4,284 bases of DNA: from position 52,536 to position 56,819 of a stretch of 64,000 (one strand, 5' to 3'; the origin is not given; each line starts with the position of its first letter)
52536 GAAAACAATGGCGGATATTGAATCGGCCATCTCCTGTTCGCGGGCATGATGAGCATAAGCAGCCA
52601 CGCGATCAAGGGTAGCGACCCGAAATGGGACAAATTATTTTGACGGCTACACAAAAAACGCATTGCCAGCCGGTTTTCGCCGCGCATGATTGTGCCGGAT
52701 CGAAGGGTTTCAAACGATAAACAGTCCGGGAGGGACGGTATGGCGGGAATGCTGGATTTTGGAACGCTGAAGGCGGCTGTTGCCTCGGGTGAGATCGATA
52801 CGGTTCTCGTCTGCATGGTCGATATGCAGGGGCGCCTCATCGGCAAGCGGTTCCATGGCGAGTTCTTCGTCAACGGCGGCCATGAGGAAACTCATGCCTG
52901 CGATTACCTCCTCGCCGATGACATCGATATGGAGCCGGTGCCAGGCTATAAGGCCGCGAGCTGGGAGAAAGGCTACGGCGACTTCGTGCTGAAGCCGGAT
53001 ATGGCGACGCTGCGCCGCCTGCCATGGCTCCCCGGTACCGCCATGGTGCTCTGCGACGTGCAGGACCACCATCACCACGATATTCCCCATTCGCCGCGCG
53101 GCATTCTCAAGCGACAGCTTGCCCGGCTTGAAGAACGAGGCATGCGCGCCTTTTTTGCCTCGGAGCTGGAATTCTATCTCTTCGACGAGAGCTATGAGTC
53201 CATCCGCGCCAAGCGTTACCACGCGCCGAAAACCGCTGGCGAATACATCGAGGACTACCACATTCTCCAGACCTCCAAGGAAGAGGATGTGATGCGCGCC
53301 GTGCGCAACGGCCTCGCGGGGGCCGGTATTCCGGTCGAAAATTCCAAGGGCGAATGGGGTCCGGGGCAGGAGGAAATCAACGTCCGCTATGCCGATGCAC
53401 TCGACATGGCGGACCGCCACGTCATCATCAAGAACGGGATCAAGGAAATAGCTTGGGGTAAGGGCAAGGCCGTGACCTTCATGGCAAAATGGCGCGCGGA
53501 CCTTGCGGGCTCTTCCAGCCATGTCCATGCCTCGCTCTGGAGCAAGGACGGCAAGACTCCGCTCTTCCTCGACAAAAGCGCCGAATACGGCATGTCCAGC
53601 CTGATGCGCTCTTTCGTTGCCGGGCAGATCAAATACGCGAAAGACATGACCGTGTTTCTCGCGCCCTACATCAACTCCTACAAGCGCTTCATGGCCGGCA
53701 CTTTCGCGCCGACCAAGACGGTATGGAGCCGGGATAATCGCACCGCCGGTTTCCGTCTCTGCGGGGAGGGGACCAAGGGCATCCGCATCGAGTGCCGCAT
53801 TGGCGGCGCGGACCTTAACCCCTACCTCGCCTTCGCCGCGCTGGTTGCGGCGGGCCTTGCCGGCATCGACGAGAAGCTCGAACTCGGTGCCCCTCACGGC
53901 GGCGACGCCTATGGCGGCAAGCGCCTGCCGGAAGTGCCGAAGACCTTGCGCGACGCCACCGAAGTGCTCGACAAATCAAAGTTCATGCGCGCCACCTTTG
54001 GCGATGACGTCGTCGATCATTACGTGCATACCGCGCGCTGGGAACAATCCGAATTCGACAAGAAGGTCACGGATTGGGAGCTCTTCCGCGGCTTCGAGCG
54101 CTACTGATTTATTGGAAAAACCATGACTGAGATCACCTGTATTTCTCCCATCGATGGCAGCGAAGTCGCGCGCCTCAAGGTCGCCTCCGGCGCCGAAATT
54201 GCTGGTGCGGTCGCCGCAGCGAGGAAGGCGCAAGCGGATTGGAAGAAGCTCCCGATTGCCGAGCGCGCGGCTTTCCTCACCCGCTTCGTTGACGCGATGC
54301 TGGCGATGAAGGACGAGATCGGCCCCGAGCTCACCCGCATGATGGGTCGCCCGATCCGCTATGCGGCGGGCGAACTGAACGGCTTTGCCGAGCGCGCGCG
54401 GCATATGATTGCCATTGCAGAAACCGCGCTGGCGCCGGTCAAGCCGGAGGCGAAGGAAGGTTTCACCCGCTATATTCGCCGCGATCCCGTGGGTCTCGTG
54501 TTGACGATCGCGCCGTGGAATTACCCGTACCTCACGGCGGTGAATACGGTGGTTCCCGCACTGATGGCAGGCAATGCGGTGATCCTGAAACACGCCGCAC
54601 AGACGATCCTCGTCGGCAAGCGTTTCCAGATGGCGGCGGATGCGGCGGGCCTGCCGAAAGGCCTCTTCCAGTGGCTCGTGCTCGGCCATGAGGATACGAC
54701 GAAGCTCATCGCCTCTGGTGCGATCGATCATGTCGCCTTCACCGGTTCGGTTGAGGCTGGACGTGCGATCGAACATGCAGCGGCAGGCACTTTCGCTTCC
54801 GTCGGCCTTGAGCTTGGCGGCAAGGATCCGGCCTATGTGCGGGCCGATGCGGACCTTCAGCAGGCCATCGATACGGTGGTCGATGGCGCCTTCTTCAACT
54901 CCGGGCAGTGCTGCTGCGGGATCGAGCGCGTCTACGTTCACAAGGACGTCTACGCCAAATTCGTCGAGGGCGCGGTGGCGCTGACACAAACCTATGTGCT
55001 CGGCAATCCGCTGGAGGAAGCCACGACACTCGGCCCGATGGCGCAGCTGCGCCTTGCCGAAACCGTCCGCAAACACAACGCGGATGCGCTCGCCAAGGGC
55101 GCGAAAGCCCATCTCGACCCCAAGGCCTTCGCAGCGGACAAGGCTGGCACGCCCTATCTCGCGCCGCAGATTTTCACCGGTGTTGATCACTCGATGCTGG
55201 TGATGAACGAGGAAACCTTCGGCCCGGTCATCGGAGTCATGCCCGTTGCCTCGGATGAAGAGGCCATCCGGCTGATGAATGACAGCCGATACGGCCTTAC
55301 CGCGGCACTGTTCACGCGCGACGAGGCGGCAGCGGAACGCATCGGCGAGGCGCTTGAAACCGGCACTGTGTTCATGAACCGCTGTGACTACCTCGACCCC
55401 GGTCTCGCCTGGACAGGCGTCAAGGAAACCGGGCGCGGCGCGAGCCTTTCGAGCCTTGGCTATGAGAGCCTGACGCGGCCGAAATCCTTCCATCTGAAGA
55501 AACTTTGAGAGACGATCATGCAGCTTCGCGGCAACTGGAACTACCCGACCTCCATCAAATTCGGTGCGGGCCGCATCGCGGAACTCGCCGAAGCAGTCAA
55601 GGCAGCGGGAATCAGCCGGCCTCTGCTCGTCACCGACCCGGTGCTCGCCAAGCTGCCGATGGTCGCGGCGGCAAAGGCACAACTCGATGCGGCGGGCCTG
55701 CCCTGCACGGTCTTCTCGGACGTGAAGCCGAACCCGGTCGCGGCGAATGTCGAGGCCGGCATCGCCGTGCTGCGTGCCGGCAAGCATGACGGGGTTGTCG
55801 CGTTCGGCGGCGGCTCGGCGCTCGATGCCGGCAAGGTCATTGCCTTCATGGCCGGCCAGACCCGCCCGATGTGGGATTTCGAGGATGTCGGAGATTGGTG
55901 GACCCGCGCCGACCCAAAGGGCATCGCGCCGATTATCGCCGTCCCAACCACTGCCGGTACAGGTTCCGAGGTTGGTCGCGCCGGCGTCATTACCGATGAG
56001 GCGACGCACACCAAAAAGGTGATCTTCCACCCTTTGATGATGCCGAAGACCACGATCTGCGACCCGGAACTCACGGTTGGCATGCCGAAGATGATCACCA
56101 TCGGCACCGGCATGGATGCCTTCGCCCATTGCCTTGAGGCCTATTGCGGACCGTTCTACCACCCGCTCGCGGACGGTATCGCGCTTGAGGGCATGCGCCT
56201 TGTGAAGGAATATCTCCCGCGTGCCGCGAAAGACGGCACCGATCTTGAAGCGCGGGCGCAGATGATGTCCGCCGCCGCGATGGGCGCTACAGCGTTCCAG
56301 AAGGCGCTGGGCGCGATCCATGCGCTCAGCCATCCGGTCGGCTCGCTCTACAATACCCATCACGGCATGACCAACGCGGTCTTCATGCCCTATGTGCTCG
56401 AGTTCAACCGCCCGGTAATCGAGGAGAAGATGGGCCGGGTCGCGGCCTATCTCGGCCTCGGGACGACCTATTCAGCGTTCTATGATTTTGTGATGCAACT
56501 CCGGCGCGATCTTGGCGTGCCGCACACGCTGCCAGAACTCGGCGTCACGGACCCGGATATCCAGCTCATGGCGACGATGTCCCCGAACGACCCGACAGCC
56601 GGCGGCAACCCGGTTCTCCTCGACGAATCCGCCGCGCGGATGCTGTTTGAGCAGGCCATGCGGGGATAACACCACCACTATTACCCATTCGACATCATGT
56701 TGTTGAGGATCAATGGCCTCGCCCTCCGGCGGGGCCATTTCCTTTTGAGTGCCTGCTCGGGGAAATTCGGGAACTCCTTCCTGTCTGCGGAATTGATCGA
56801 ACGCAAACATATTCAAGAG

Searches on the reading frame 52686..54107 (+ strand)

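Call 6: search_protein_families(library=pfam, proteins=[window:52686-54107:+])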
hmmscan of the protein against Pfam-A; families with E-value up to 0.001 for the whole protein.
window:52686-54107:+ (473 aa): 1 family
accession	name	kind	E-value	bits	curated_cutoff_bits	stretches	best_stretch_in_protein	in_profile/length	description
PF00120.29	Gln-synt_C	-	5.9e-102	341.7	24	1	136-466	3-341/344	Glutamine synthetase, catalytic domain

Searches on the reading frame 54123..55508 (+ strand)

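Call 6: search_protein_families(library=pfam, proteins=[window:54123-55508:+])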
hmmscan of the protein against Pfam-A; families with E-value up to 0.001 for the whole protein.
window:54123-55508:+ (461 aa): 2 families
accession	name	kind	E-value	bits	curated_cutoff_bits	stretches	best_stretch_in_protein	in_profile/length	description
PF00171.27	Aldedh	-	5.7e-123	411.3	23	1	3-455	8-460/461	Aldehyde dehydrogenase family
PF05893.19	LuxC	-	9.5e-05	21.9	21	1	116-414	82-370/401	Acyl-CoA reductase (LuxC)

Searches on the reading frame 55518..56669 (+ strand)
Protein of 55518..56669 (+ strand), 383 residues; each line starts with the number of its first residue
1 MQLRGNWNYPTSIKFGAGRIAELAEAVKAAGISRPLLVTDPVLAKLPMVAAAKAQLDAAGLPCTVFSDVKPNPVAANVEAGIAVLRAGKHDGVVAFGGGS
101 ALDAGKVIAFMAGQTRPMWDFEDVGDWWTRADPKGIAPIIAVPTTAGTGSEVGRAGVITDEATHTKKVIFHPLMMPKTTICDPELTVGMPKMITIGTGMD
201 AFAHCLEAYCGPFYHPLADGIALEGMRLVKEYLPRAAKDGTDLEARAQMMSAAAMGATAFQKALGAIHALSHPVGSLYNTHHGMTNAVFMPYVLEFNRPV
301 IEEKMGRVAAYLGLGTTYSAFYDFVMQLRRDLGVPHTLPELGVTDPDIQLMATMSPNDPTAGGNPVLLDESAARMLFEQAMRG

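Call 6: search_protein_families(library=pfam, proteins=[window:55518-56669:+])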
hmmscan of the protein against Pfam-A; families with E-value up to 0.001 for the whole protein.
window:55518-56669:+ (383 aa): 3 families
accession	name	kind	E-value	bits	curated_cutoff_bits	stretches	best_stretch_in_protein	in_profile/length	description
PF00465.25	Fe-ADH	-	6.7e-51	172.7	31.3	1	10-183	1-168/168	Iron-containing alcohol dehydrogenase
PF25137.1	ADH_Fe_C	-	4.3e-41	141.2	27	1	194-380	1-193/194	Fe-containing alcohol dehydrogenase family, C-terminal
PF13685.12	Fe-ADH_2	-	3.1e-10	40.7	28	1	15-113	2-98/149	Iron-containing alcohol dehydrogenase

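Call 7: search_protein_families(library=ncbifam, proteins=[window:55518-56669:+])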
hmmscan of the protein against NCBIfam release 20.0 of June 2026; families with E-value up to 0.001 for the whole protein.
window:55518-56669:+ (383 aa): 16 families
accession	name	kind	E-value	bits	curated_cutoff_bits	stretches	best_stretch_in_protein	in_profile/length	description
NF058672.1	4HyButDHCUPNE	equivalog_domain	1.3e-99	334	500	1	8-381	5-378/378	4-hydroxybutyrate dehydrogenase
NF053866.1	CholDhdGbsBBac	equivalog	5e-80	269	550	1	7-381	12-391/392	choline dehydrogenase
TIGR02638.1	lactal_redase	equivalog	1.7e-78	264.1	523.15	1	14-369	11-371/379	lactaldehyde reductase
NF041833.1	Fe_ADH_ErcA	equivalog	1.9e-77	260.9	550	1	14-381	12-382/382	alcohol dehydrogenase-like regulatory protein ErcA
NF007911.0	PRK10624.1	equivalog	6e-73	246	537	1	15-380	13-381/382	lactaldehyde reductase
NF007363.0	PRK09860.1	equivalog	6.8e-65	219.7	581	1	15-370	14-372/383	L-threonine dehydrogenase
NF010378.0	PRK13805.1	equivalog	3.4e-64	217.1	951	1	9-311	461-770/872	bifunctional acetaldehyde-CoA/alcohol dehydrogenase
NF050025.1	SulfAcetaldRedSarD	equivalog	5.4e-58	196.7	700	1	13-353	11-356/385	sulfoacetaldehyde reductase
NF011998.0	PRK15454.1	equivalog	5.3e-55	186.7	556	1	9-312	26-325/395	ethanolamine utilization ethanol dehydrogenase EutG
TIGR03405.1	Phn_Fe-ADH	equivalog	7e-48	163.2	423.7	1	9-352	3-340/355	iron-containing alcohol dehydrogenase PsrA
TIGR04266.1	NDMA_methanol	equivalog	1.8e-40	139.1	625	1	24-341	30-354/420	NDMA-dependent methanol dehydrogenase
NF011717.0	PRK15138.1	equivalog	1.1e-24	87.3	645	1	9-305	8-304/387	alcohol dehydrogenase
NF041822.1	daptide_DH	equivalog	4.3e-17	62.1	300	1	36-237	4-204/363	daptide-type RiPP biosynthesis dehydogenase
NF006941.0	PRK09423.1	subfamily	1.8e-10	40.2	336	1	15-113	13-108/367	glycerol dehydrogenase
NF053832.1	GlycoaldRedHalo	equivalog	2.8e-05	23.4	550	0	10-109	8-104/363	glycolaldehyde reductase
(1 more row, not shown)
